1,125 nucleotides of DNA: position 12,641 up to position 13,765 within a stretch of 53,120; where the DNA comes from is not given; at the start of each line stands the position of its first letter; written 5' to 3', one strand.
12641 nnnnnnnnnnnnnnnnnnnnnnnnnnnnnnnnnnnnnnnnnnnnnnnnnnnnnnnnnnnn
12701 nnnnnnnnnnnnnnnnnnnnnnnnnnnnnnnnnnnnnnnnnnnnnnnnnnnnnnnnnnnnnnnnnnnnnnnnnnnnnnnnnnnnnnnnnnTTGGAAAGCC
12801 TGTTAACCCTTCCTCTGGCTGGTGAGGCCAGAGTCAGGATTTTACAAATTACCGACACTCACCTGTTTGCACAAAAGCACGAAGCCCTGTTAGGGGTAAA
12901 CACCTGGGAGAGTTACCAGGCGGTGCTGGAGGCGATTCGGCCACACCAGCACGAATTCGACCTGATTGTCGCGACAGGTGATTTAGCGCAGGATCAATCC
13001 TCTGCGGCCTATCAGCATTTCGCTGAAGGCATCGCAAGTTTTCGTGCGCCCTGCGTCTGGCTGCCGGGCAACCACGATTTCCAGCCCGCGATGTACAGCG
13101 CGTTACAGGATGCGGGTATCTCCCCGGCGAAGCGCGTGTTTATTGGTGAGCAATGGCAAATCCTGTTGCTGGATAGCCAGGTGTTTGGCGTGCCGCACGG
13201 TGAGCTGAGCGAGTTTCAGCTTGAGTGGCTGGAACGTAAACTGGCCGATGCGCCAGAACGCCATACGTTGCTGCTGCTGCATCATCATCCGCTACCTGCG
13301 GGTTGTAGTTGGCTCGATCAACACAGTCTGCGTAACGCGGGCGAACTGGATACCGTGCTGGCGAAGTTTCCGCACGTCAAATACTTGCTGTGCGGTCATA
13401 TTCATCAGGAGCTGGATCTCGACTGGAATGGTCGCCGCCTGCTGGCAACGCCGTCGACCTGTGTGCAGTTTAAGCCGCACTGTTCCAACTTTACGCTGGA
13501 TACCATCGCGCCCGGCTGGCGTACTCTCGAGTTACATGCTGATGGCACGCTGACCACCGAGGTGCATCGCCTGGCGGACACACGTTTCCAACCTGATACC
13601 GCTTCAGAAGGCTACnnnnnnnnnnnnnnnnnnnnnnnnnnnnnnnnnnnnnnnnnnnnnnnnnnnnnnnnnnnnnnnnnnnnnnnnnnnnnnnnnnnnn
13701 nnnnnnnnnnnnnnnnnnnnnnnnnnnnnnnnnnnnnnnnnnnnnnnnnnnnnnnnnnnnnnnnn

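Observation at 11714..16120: Tightly packed nudF-yqiB-cpdA-yqiA-parE cluster with abutting or overlapping genes and a non-ATG cpdA start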

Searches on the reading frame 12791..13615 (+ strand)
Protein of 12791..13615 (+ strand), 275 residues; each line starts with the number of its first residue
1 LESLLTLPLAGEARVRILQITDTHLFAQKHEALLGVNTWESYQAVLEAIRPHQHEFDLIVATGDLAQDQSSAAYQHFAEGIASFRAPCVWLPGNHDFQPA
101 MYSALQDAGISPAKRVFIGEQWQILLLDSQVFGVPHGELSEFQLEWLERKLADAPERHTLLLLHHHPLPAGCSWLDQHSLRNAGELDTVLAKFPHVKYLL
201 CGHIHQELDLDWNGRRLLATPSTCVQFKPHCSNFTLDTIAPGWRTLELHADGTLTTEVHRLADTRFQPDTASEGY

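Call 18: find_related_loci(query=window:12791-13615:+, collection=genome_contigs, flank=4000)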
Query window:12791-13615:+ (275 aa) in genome_contigs; peptide patterns used: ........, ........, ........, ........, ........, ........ (x = any residue, [..] = any of these).
338 stretches matched a pattern; 319 encode a relative of the query (tblastn E <= 1e-3); the best 80 are kept; 80 distinct loci.
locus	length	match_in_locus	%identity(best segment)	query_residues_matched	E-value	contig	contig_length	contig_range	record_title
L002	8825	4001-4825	98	1-275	0e+0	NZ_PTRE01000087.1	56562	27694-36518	Escherichia sp. MOD1-EC7003 MOD1-EC7003_87_length_56562_cov_124, whole genome shotgun sequence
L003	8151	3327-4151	98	1-275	0e+0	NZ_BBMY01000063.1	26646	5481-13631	Escherichia albertii NBRC 107761 = DSM 17582 strain NBRC 107761, whole genome shotgun sequence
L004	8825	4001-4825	92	1-275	5e-165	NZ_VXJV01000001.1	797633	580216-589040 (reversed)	Salmonella enterica subsp. diarizonae strain CCUG 30040T contig_0000001, whole genome shotgun sequence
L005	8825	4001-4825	89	1-275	1e-160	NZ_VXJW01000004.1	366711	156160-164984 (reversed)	Salmonella enterica subsp. arizonae strain CCUG 6322T contig_0000004, whole genome shotgun sequence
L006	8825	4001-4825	90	1-275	5e-160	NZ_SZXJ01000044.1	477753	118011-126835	Citrobacter sp. wls619 contig2, whole genome shotgun sequence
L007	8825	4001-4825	90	1-275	9e-160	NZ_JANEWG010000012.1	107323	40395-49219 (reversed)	Citrobacter sp. Awk 4 510132-22-12, whole genome shotgun sequence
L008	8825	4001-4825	89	1-275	2e-159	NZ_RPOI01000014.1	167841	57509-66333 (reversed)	Citrobacter youngae strain CCUG 30791 citrobacter_youngae_CCUG30791T_0000014, whole genome shotgun sequence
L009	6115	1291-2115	89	1-275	2e-159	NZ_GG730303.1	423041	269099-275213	Citrobacter youngae ATCC 29220 Scfld4, whole genome shotgun sequence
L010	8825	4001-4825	89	1-275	3e-159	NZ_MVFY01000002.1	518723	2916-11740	Citrobacter portucalensis strain A60 A60_S7_L001_NODE_2_length_518723_cov_20.9124, whole genome shotgun sequence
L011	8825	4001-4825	89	1-275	3e-159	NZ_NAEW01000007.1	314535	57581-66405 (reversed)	Citrobacter braakii strain ATCC 51113 CbraakiiATCC_L001_NODE_7_length_314535__29.653, whole genome shotgun sequence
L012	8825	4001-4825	89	1-275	2e-158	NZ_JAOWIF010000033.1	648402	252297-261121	Citrobacter sp. Cu233 225, whole genome shotgun sequence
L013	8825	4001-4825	88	1-275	1e-157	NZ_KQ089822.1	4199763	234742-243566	Citrobacter sp. MGH106 aetzL-supercont1.1, whole genome shotgun sequence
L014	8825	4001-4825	88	1-275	5e-157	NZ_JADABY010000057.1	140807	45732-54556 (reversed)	Citrobacter sp. Res13-Sevr-PEB04-36 seq_tig57, whole genome shotgun sequence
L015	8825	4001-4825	88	1-275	3e-156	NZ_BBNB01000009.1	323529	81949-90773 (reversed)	Citrobacter sedlakii NBRC 105722, whole genome shotgun sequence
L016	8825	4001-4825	87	1-275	2e-156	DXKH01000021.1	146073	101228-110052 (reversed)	MAG TPA_asm: Citrobacter sp. isolate HRGM_Genome_0066 HRGM_Genome_0066_21, whole genome shotgun sequence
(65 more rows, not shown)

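Call 29: find_homologous_proteins(query=window:12791-13615:+, max_evalue=1e-20)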
Query window:12791-13615:+ (275 aa): 4679 proteins with E <= 1e-20 among 6456 candidates; the best 120 are listed.
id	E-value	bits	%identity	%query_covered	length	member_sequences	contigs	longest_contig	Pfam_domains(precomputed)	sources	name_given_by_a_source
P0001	6.1e-186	634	100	100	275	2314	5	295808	PF12850.13,PF00149.34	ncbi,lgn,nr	ncbi:3',5'-cyclic-AMP phosphodiesterase [Escherichia coli]|nr:3',5'-cyclic-AMP phosphodiesterase [Es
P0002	1.0e-185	634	99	100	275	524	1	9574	PF12850.13,PF00149.34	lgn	-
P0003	2.9e-177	606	100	96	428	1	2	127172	PF05728.19,PF12850.13,PF00149.34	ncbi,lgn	ncbi:3',5'-cyclic-AMP phosphodiesterase [Escherichia coli]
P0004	2.5e-174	596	94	100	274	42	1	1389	PF12850.13,PF00149.34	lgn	-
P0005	4.4e-171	586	92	100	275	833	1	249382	PF12850.13,PF00149.34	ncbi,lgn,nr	ncbi:TPA: 3',5'-cyclic-AMP phosphodiesterase [Salmonella enterica]|nr:3',5'-cyclic-AMP phosphodieste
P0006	2.5e-170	583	92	99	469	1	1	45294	PF05728.19,PF12850.13,PF00149.34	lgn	-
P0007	2.7e-168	576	89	100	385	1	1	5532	PF06853.18,PF12850.13,PF00149.34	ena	-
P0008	5.2e-166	569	89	100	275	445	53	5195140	PF12850.13,PF00149.34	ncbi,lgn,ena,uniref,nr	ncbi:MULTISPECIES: 3',5'-cyclic-AMP phosphodiesterase [Citrobacter]|uniref:3',5'-cyclic-AMP phosphod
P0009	5.4e-166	569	92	97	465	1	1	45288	PF05728.19,PF12850.13,PF00149.34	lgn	-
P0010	1.3e-159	548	87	100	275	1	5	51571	PF12850.13,PF00149.34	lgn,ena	-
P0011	3.0e-159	547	85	100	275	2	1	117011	PF12850.13,PF00149.34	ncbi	-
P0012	5.3e-159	546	85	100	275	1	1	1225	PF12850.13,PF00149.34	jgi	-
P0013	7.9e-159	545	85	100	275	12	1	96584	PF12850.13,PF00149.34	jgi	-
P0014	7.9e-159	545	85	100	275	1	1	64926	PF12850.13,PF00149.34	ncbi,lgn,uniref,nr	ncbi:3',5'-cyclic-AMP phosphodiesterase [Kosakonia oryziphila]|uniref:3',5'-cyclic adenosine monopho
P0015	2.9e-158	544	85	100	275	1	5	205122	PF00149.34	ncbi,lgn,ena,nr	ncbi:MAG: 3,5-cyclic-AMP phosphodiesterase [Proteobacteria bacterium]|nr:3,5-cyclic-AMP phosphodiest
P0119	6.5e-141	487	73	100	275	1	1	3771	PF12850.13,PF00149.34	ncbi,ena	-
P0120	6.6e-141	487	75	100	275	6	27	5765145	PF12850.13,PF00149.34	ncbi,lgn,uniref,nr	ncbi:3',5'-cyclic-AMP phosphodiesterase [Mangrovibacter phragmitis]|uniref:3',5'-cyclic adenosine mo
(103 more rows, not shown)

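Call 39: search_protein_representatives(protein=window:12791-13615:+)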
Query: 275 residues. Proteins with E-value up to 0.001 (for the whole library): 6259; up to 1e-10: 3496; up to 1e-30: 952. The best 150 are listed.
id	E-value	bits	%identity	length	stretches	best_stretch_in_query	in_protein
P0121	7.3e-115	399.5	81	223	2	1-169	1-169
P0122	6.6e-97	340.6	99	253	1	1-155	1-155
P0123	1.3e-82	293.7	49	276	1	12-275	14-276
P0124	4.7e-82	291.8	92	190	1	1-144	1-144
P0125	4.6e-80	285.3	98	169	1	1-132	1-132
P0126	1.8e-79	283.4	50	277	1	12-270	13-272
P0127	8.2e-74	264.8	55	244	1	33-275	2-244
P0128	2.9e-73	263.0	47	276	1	4-275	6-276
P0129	4.7e-73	262.3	46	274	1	11-275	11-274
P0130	7.2e-73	261.7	48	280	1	14-275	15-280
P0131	3.0e-70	253.1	48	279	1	14-264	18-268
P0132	1.7e-68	247.4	46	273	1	12-275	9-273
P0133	4.4e-68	246.0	46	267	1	13-275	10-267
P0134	7.0e-68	245.3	44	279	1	9-275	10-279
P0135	8.7e-68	245.0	82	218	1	1-136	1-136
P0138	5.0e-66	239.2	41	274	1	12-275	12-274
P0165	2.3e-59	217.4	40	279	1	13-275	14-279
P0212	2.2e-53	197.8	37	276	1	12-275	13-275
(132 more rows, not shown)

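Call 40: find_encoding_contigs(protein=P0123, flank=4000, max_places=2)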
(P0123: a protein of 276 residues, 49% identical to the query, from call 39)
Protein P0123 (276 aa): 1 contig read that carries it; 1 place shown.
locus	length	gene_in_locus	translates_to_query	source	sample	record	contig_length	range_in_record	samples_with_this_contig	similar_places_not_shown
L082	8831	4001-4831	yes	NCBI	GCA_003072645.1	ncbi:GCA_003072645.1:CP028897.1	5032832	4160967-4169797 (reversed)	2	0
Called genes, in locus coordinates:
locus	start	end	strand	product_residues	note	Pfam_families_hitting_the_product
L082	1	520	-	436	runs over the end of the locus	PF25917:BSH_RND, PF25944:Beta-barrel_RND (weak), PF25954:Beta-barrel_RND_2, PF25967:RND-MFP_C, PF25989:YknX_C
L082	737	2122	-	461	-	PF02321:OEP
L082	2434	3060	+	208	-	PF00293:NUDIX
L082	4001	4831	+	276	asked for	PF00149:Metallophos, PF12850:Metallophos_2 (weak)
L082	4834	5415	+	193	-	PF05728:UPF0227, PF12697:Abhydrolase_6 (weak)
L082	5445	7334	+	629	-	PF02518:HATPase_c, PF00204:DNA_gyraseB, PF01751:Toprim, PF00986:DNA_gyraseB_C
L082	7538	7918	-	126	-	PF07963:N_methyl (weak), PF16732:ComP_DUS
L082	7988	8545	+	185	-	PF12019:GspH (weak)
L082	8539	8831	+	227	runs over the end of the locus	PF07963:N_methyl (weak), PF27121:PpdB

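Call 41: find_encoding_contigs(protein=P0128, flank=4000, max_places=2)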
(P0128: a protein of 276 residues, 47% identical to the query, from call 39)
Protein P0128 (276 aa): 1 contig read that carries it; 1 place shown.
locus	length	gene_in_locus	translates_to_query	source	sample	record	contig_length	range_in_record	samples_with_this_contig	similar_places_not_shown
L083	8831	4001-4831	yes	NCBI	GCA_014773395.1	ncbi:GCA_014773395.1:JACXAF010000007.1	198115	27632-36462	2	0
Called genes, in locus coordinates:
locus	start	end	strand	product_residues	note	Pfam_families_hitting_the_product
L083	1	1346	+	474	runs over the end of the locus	PF00294:PfkB, PF08543:Phos_pyr_kin (weak), PF01467:CTP_transf_like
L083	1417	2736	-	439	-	PF02321:OEP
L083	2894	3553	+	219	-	PF00293:NUDIX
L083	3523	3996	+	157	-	PF06853:DUF1249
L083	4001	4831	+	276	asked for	PF00149:Metallophos, PF12850:Metallophos_2 (weak)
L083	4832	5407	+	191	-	PF05728:UPF0227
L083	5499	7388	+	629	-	PF02518:HATPase_c, PF00204:DNA_gyraseB, PF01751:Toprim, PF00986:DNA_gyraseB_C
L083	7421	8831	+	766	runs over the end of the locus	PF00521:DNA_topoisoIV, PF03989:DNA_gyraseA_C (faint)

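Call 42: find_encoding_contigs(protein=P0138, flank=4000, max_places=2)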
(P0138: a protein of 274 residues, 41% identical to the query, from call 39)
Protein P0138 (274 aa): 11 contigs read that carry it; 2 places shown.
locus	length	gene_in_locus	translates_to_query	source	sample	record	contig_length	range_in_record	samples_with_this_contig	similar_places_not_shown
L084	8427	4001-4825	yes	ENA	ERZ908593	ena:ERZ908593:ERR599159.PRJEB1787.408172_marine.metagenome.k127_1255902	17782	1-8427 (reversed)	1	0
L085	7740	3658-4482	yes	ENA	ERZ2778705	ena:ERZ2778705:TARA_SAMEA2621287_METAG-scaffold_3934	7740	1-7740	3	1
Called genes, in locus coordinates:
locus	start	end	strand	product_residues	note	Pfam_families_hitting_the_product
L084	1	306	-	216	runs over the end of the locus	PF01135:PCMT, PF01209:Ubie_methyltran (weak), PF13489:Methyltransf_23 (weak), PF00398:RrnaAD (weak), PF13847:Methyltransf_31, PF13649:Methyltransf_25, PF08241:Methyltransf_11, PF08242:Methyltransf_12 (weak)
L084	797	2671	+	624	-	PF13667:ThiC-associated, PF01964:ThiC_Rad_SAM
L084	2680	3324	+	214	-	PF00293:NUDIX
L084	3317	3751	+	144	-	PF06853:DUF1249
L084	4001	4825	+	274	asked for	PF00149:Metallophos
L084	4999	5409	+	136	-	PF05728:UPF0227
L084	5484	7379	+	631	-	PF02518:HATPase_c, PF00204:DNA_gyraseB, PF01751:Toprim, PF00986:DNA_gyraseB_C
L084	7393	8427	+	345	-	?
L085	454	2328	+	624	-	PF13667:ThiC-associated, PF01964:ThiC_Rad_SAM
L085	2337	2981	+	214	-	PF00293:NUDIX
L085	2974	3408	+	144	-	PF06853:DUF1249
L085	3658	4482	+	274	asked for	PF00149:Metallophos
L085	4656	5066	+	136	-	PF05728:UPF0227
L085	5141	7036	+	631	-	PF02518:HATPase_c, PF00204:DNA_gyraseB, PF01751:Toprim, PF00986:DNA_gyraseB_C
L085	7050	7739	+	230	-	?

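Call 43: find_encoding_contigs(protein=P0126, flank=4000, max_places=2)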
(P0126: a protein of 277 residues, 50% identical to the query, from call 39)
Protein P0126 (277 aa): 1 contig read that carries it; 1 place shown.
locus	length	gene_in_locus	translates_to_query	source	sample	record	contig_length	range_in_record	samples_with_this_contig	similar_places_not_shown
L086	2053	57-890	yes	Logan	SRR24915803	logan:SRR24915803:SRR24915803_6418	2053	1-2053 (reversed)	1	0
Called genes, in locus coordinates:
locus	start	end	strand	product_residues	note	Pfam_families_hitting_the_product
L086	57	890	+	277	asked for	PF00149:Metallophos, PF12850:Metallophos_2 (weak)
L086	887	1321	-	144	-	PF04304:DUF454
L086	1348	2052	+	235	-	?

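Call 44: find_encoding_contigs(protein=P0134, flank=4000, max_places=2)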
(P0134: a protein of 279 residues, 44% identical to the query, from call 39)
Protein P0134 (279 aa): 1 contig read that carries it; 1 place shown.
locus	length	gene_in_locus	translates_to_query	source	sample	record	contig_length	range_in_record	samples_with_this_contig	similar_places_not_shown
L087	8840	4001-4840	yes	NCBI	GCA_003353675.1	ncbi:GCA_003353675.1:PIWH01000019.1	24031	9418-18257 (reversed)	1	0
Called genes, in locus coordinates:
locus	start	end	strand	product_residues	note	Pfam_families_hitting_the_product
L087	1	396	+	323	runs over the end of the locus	PF10095:DUF2333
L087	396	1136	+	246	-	-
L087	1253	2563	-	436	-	PF02321:OEP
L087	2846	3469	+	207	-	PF00293:NUDIX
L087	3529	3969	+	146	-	PF06853:DUF1249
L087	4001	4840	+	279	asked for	PF00149:Metallophos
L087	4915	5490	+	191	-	PF05728:UPF0227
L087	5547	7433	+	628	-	PF02518:HATPase_c, PF00204:DNA_gyraseB, PF01751:Toprim, PF00986:DNA_gyraseB_C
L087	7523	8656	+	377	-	PF23500:DUF7133, PF07995:GSDH, PF22807:TrAA12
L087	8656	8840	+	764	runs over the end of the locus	PF00521:DNA_topoisoIV, PF03989:DNA_gyraseA_C (faint)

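Call 45: find_encoding_contigs(protein=P0165, flank=4000, max_places=2)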
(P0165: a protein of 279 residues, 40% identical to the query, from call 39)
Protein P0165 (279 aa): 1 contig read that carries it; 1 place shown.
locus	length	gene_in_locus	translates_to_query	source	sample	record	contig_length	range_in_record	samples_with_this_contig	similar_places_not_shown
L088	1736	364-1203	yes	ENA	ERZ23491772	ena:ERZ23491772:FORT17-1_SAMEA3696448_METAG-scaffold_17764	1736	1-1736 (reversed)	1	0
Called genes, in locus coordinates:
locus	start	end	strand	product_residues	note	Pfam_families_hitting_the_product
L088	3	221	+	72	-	?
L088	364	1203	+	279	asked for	PF00149:Metallophos, PF12850:Metallophos_2 (weak)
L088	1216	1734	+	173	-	?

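Call 46: find_encoding_contigs(protein=P0212, flank=4000, max_places=2)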
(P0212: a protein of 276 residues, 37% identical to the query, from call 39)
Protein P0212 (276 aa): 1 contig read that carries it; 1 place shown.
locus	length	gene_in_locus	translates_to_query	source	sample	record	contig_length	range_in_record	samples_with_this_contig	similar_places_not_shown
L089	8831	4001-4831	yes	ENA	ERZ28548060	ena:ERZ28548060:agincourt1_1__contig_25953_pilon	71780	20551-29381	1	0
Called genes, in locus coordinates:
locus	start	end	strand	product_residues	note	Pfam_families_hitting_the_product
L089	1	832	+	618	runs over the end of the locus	PF00012:HSP70, PF06723:MreB_Mbl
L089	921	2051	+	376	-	PF00226:DnaJ, PF01556:DnaJ_C, PF00684:DnaJ_CXXCXGXG, PF27439:DnaJ_C_2 (weak)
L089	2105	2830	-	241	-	-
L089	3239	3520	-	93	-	-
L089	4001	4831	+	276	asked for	PF00149:Metallophos, PF12850:Metallophos_2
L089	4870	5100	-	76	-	-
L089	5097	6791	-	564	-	-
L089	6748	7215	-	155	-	-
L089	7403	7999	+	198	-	PF05728:UPF0227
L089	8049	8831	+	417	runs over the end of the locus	PF02518:HATPase_c, PF00204:DNA_gyraseB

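Call 63: search_protein_families(proteins=[window:12791-13615:+], library=ncbifam, max_evalue=1e-10)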
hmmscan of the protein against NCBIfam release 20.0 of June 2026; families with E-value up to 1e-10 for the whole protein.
window:12791-13615:+ (275 aa): 2 families
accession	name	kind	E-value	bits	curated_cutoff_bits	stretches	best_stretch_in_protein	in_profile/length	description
NF008359.0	PRK11148.1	equivalog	4.1e-156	518.5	225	1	1-275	1-275/275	3',5'-cyclic-AMP phosphodiesterase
NF050112.1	PhdiestSpdARhizob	equivalog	1.1e-23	84.3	400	1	17-209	2-202/264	2', 3'cyclic nucleotide phosphodiesterase SpdA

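Call 69: find_encoding_contigs(protein=P0119, flank=1500, max_places=1)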
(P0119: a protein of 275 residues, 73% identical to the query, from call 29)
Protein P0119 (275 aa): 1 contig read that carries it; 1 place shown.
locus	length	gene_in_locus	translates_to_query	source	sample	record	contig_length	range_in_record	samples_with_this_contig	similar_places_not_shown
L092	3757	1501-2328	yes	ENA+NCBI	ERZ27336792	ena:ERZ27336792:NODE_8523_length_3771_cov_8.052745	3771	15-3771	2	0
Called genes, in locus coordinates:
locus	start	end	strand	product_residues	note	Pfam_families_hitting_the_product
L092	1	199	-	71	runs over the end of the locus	?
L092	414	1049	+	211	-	PF00293:NUDIX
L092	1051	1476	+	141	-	PF06853:DUF1249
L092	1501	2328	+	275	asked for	PF00149:Metallophos, PF12850:Metallophos_2 (weak)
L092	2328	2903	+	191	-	PF05728:UPF0227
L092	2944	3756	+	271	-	?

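Call 70: find_encoding_contigs(protein=P0120, flank=1500, max_places=1)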
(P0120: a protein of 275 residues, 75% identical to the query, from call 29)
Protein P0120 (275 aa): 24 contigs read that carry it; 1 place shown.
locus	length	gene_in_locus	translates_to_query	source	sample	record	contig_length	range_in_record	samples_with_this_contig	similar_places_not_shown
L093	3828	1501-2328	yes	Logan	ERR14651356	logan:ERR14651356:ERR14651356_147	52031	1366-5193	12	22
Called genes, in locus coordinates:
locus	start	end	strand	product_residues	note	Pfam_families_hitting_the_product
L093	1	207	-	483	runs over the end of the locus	PF02321:OEP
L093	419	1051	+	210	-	PF00293:NUDIX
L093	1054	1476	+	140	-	PF06853:DUF1249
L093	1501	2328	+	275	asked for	PF00149:Metallophos, PF12850:Metallophos_2 (weak)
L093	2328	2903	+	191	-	PF05728:UPF0227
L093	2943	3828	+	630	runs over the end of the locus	PF02518:HATPase_c, PF00204:DNA_gyraseB, PF01751:Toprim, PF00986:DNA_gyraseB_C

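Call 83: search_solved_structures(query=window:12791-13615:+, max_evalue=0.00001)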
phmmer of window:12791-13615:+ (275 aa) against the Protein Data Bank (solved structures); distinct sequences matched with E-value up to 0.00001: 6.
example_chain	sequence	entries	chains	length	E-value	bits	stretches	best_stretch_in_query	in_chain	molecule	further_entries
2hy1_A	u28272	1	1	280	2.4e-22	82.8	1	17-225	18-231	Rv0805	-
2hyp_A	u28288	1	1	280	3.3e-22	82.3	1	17-225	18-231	Hypothetical protein RV0805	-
3ib7_A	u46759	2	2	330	3.9e-22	82.1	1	17-225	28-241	Icc protein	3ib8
2hyo_A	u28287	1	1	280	3.2e-21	79.1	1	17-225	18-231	Rv0805N97A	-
2dxl_A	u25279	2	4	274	4.8e-18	68.6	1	18-234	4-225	Phosphohydrolase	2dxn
2zo9_B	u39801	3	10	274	6.4e-18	68.2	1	18-232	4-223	Phosphohydrolase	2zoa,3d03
